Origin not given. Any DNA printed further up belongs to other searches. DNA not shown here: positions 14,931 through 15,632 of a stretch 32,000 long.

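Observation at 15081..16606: Translationally coupled 375-aa/133-aa operon of unknown function: candidate toxin-antitoxin or abortive-infection pair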

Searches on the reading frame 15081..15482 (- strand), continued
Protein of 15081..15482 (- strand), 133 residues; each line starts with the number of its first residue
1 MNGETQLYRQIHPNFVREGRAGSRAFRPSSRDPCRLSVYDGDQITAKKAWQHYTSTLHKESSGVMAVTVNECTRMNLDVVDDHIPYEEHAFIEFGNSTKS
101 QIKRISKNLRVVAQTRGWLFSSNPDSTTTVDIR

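Call 54: search_dna_similar(query=window:15081-15482:-, collection=phages, mode=protein, max_evalue=0.001)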
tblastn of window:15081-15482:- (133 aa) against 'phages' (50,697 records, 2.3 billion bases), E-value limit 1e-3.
Records with a match: 1; places in all: 1; records where one place covers at least 80% of the query: 1.
Best place of each record, by identity: <60% 1.
By first word of the organism name: Gordonia 1.
By host as written in the record: Gordonia terrae 3612 1.
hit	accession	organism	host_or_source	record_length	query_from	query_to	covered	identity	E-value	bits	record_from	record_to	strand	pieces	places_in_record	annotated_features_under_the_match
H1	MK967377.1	Gordonia phage MagicMan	Gordonia terrae 3612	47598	8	120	85%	29.8%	7e-4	44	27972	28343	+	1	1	32: hypothetical protein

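Call 55: search_dna_similar(query=window:15081-15482:-, collection=plasmids, mode=protein, max_evalue=0.001)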
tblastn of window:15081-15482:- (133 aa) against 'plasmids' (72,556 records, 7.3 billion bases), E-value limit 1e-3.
Records with a match: 4; places in all: 4; records where one place covers at least 80% of the query: 4.
Best place of each record, by identity: <60% 4.
By first word of the organism name: Rhodococcus 2; Rhizobium 1; Limnohabitans 1.
By predicted mobility (MOB-suite, as given by PLSDB): mobilizable 3; non-mobilizable 1.
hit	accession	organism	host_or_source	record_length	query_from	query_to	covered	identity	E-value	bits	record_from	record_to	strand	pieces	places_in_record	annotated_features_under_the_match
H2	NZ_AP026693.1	Rhodococcus qingshengii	cruid oil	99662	7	117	83%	33.1%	6e-11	66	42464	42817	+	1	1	hypothetical protein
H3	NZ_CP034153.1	Rhodococcus sp. NJ-530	Antarctic sea ice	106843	7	117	83%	33.1%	6e-11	66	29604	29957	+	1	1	hypothetical protein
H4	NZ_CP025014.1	Rhizobium leguminosarum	Lotus corniculatus,Bacteria culture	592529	7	119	85%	29.9%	5e-7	54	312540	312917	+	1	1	hypothetical protein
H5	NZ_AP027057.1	Limnohabitans sp. TEGF004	water,lake surface water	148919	7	119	85%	28.0%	6e-5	48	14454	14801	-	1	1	hypothetical protein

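Call 56: search_protein_families(library=pfam, proteins=[P0006, P0160, P0259, P0282, P0283, P0276, P0236, P0275, P0204], max_evalue=0.01)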
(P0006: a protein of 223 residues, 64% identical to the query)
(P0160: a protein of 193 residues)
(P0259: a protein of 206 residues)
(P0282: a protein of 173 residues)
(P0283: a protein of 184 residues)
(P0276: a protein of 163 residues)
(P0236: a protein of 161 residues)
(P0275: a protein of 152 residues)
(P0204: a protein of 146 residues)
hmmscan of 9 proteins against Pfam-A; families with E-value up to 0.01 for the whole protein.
P0006 (223 aa): 0 families

P0160 (193 aa): 0 families

P0259 (206 aa): 0 families

P0282 (173 aa): 0 families

P0283 (184 aa): 0 families

P0276 (163 aa): 0 families

P0236 (161 aa): 0 families

P0275 (152 aa): 0 families

P0204 (146 aa): 0 families

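Call 57: get_annotated_region(hit=H1, flank=4000)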
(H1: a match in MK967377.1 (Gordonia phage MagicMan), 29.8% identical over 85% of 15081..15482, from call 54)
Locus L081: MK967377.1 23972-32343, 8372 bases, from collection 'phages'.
description: Gordonia phage MagicMan, complete genome.
organism: Gordonia phage MagicMan (NCBI taxid 2591114)
taxonomy: Viruses; Duplodnaviria; Heunggongvirae; Uroviricota; Caudoviricetes; Schnabeltiervirus
host: Gordonia terrae 3612; source: soil; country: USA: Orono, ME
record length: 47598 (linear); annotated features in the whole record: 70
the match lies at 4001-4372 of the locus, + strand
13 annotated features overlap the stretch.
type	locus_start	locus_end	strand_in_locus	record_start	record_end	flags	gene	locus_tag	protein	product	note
CDS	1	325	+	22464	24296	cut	27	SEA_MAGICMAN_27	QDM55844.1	minor tail protein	-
CDS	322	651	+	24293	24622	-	28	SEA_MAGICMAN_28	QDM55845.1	hypothetical protein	-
CDS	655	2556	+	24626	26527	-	29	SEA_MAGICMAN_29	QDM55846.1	minor tail protein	-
CDS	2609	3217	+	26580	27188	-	30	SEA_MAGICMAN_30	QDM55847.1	hypothetical protein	-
CDS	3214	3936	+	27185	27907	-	31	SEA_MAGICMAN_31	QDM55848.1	hypothetical protein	-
CDS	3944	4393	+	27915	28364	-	32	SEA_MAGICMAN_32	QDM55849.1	hypothetical protein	-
CDS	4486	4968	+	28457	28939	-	33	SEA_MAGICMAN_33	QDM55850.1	hypothetical protein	-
CDS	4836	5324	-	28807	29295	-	34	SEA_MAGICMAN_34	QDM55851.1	hypothetical protein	-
CDS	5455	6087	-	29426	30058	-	35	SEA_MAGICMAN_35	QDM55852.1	hypothetical protein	ribbon-helix-helix DNA binding domain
CDS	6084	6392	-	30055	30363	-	36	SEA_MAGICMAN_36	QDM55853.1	BrnT-like toxin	toxin in toxin/antitoxin system, BrnT-like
CDS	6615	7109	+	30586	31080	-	37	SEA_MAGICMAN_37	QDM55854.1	hypothetical protein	-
CDS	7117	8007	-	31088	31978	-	38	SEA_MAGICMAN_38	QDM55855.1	tyrosine integrase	-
CDS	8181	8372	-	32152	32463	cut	39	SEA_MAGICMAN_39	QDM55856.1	hypothetical protein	-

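Call 58: get_annotated_region(hit=H2, flank=5000)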
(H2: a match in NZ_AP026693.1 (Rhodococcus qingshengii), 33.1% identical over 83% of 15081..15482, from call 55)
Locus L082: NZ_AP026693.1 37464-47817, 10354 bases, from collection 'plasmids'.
description: Rhodococcus qingshengii strain N9T-4 plasmid pN9T4-2, complete sequence
organism: Rhodococcus qingshengii (NCBI taxid 334542)
taxonomy: Bacteria; Actinomycetota; Actinomycetes; Mycobacteriales; Nocardiaceae; Rhodococcus; Rhodococcus qingshengii
host: -; source: cruid oil; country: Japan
typing (MOB-suite, as given by PLSDB): mobilizable; replicon rep_cluster_1311; relaxase MOBF
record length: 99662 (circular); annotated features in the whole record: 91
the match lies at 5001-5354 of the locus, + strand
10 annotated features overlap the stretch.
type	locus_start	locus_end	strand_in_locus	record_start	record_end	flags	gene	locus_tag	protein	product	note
CDS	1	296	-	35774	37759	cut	-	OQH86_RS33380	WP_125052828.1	site-specific DNA-methyltransferase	GO:0006306 - DNA methylation [Evidence IEA]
CDS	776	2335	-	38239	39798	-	-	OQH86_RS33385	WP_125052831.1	hypothetical protein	-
CDS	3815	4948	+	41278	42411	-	-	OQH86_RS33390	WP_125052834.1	hypothetical protein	-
CDS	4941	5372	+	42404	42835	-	-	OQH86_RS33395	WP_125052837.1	hypothetical protein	-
CDS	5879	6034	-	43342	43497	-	-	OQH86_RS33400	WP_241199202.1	hypothetical protein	-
CDS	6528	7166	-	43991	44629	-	-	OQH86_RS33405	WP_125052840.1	hypothetical protein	-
CDS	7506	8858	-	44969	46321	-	-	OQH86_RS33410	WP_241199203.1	hypothetical protein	-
CDS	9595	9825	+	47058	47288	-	nrdH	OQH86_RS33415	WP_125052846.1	glutaredoxin-like protein NrdH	-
CDS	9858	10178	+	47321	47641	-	-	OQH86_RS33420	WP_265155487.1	hypothetical protein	-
CDS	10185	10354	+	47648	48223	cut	-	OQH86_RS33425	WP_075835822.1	DnaB-like helicase N-terminal domain-containing protein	GO:0006260 - DNA replication [Evidence IEA]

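Call 59: get_annotated_region(hit=H4, flank=5000)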
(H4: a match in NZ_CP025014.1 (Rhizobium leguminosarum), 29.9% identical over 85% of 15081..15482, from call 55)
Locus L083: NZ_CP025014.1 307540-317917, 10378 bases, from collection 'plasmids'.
description: Rhizobium leguminosarum strain Norway plasmid pRLN2, complete sequence
organism: Rhizobium leguminosarum (NCBI taxid 384)
taxonomy: Bacteria; Pseudomonadota; Alphaproteobacteria; Hyphomicrobiales; Rhizobiaceae; Rhizobium; Rhizobium leguminosarum
host: -; source: Lotus corniculatus,Bacteria culture; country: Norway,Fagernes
typing (MOB-suite, as given by PLSDB): mobilizable; relaxase MOBQ
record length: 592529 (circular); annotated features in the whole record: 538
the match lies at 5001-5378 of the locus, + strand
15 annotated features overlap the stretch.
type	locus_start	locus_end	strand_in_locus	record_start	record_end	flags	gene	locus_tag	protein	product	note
CDS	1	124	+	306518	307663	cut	-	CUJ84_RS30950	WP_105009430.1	hypothetical protein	-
CDS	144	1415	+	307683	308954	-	-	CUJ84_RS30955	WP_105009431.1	hypothetical protein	-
CDS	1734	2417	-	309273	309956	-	-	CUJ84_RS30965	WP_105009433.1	hypothetical protein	-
CDS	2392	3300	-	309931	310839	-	-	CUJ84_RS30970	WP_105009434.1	hypothetical protein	-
CDS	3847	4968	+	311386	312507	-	-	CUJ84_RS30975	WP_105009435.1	hypothetical protein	-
CDS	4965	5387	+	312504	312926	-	-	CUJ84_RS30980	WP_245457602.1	hypothetical protein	-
CDS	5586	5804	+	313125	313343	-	-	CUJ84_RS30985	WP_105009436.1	hypothetical protein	-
CDS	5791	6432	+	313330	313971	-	nthA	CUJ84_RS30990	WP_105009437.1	nitrile hydratase subunit alpha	GO:0050898 - nitrile metabolic process [Evidence IEA]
CDS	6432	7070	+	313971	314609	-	nthB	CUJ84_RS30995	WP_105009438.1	nitrile hydratase subunit beta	GO:0050898 - nitrile metabolic process [Evidence IEA]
CDS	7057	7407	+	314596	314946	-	-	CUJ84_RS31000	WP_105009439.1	hypothetical protein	-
CDS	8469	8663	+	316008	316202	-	-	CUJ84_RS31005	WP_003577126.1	hypothetical protein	-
CDS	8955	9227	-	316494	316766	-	-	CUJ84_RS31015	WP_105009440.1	hypothetical protein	-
CDS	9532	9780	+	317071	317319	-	-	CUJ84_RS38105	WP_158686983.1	hypothetical protein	-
CDS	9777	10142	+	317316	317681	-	-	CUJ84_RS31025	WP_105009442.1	hypothetical protein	-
CDS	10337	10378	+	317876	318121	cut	-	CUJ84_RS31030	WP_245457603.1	MafI family immunity protein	-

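Call 60: get_annotated_region(hit=H5, flank=5000)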
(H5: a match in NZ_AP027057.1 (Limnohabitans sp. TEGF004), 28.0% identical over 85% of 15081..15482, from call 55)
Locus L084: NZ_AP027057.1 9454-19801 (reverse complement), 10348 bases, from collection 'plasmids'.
description: Limnohabitans sp. TEGF004 plasmid pTEGF4, complete sequence
organism: Limnohabitans sp. TEGF004 (NCBI taxid 2986281)
taxonomy: Bacteria; Pseudomonadota; Betaproteobacteria; Burkholderiales; Comamonadaceae; Limnohabitans; Limnohabitans sp. TEGF004
host: -; source: water,lake surface water; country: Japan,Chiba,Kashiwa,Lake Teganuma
typing (MOB-suite, as given by PLSDB): non-mobilizable
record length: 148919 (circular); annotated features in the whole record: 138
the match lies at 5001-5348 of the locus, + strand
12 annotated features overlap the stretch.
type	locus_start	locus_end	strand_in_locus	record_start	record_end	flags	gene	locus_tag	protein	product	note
CDS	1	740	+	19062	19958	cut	-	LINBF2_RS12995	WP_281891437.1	DMT family transporter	GO:0055085 - transmembrane transport [Evidence IEA]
CDS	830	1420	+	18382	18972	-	-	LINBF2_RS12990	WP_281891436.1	response regulator transcription factor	GO:0000160 - phosphorelay signal transduction system [Evidence IEA]; GO:0006355 - regulation of DNA-templated ...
CDS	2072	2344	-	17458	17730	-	-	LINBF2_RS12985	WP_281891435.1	type II toxin-antitoxin system RelE/ParE family toxin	-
CDS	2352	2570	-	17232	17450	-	-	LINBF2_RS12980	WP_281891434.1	hypothetical protein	-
CDS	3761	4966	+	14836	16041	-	-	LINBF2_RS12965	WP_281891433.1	hypothetical protein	-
CDS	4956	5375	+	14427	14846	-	-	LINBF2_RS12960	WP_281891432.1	hypothetical protein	-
CDS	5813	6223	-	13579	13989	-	vapC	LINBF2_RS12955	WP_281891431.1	tRNA(fMet)-specific endonuclease VapC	-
CDS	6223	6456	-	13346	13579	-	vapB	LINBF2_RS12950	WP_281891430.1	type II toxin-antitoxin system VapB family antitoxin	-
CDS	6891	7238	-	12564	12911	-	-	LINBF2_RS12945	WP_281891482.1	helix-turn-helix domain-containing protein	-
CDS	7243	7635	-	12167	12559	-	-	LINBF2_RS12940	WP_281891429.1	type II toxin-antitoxin system RelE/ParE family toxin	-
CDS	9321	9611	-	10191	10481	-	-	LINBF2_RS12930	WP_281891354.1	type II toxin-antitoxin system RelE/ParE family toxin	GO:0030541 - plasmid partitioning [Evidence IEA]; GO:0051290 - protein heterotetramerization [Evidence IEA]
CDS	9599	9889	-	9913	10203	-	-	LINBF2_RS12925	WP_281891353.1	ribbon-helix-helix protein, CopG family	GO:0006355 - regulation of DNA-templated transcription [Evidence IEA]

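Call 62: search_protein_families(library=pfam, proteins=[L081:3214-3936:+, L082:3815-4948:+, L084:3761-4966:+], max_evalue=0.1)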
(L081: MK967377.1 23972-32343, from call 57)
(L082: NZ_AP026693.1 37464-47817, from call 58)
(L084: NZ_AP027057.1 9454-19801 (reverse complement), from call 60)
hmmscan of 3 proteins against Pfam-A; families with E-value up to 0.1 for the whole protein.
L081:3214-3936:+ (240 aa): 0 families

L082:3815-4948:+ (377 aa): 0 families

L084:3761-4966:+ (401 aa): 0 families

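Call 63: search_protein_families(library=ncbifam, alignment_id=A1, max_evalue=10)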
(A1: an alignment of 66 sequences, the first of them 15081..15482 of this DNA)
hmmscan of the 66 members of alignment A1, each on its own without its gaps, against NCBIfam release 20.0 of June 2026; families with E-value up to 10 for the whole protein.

A. member 1, window:15081-15482:- (133 aa): 2 families
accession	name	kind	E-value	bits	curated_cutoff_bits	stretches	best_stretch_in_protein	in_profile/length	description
NF042957.1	phage_res_AbiGI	equivalog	0.071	12.5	300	1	31-108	159-230/249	abortive phage resistance protein AbiGI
TIGR00431.1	TruB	equivalog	0.11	12.2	151.45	1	53-101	33-79/210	tRNA pseudouridine(55) synthase TruB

B. families by the number of members that match (of 66 scanned): 13 families
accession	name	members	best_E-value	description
TIGR00685.1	T6PP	12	0.0026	trehalose-phosphatase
NF042957.1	phage_res_AbiGI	2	0.071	abortive phage resistance protein AbiGI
NF006631.0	PRK09201.1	1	0.017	AtzE family amidohydrolase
TIGR02715.1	amido_AtzE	1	0.018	AtzE family amidohydrolase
NF004786.0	PRK06132.1-3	1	0.018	hypothetical protein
NF004282.0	PRK05691.1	1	0.1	non-ribosomal peptide synthase/polyketide synthase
TIGR04359.1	TrbK_RP4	1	0.1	entry exclusion lipoprotein TrbK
TIGR00431.1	TruB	1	0.11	tRNA pseudouridine(55) synthase TruB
NF004595.0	PRK05932.1-2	1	0.12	RNA polymerase factor sigma-54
NF041781.1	mnquin_red_QrcA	1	0.13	menaquinone reductase multiheme cytochrome c subunit QrcA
NF033758.1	gliding_GltE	1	0.16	adventurous gliding motility TPR repeat lipoprotein GltE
NF007810.0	PRK10518.1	1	0.17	alkaline phosphatase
NF040628.1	GT-D_rel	1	0.18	GT-D fold domain-containing glycosyltransferase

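Call 64: list_cluster_members(proteins=[P0001, P0073])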
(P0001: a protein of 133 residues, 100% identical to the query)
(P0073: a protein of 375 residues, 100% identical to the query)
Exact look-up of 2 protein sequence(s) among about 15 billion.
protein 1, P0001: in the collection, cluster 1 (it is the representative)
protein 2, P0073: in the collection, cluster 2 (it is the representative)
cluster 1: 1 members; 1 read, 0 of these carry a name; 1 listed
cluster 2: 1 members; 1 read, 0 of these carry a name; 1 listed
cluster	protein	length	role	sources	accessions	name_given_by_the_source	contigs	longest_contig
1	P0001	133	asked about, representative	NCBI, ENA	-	-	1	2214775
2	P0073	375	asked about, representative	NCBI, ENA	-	-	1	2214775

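Call 71: find_homologous_proteins(query=A3, max_evalue=0.01)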
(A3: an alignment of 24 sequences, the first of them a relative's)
Query A3 (24 sequences) (149 aa, profile of the alignment): 206 proteins with E <= 0.01 among 2373 candidates; the best 120 are listed.
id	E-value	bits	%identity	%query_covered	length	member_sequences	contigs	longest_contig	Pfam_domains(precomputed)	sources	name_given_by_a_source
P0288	2.3e-47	178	-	-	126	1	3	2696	-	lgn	-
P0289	3.2e-47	178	27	81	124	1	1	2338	-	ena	-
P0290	9.6e-47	176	-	-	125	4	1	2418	-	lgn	-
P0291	1.3e-46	176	26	77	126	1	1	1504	-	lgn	-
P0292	2.3e-46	175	29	58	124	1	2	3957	-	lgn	-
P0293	2.7e-46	175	23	89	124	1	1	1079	-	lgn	-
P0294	5.6e-46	174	28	85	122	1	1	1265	-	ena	-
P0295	7.7e-46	173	-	-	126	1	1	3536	-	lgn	-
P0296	8.6e-46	173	28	70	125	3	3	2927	-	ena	-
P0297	9.0e-46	173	-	-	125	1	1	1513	-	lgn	-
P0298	1.0e-45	173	-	-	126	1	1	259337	-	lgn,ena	-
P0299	1.1e-45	173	30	46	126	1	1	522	-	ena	-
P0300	1.1e-45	173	-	-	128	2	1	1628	-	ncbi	-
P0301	1.2e-45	173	-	-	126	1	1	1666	-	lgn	-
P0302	1.3e-45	173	29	44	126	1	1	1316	-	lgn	-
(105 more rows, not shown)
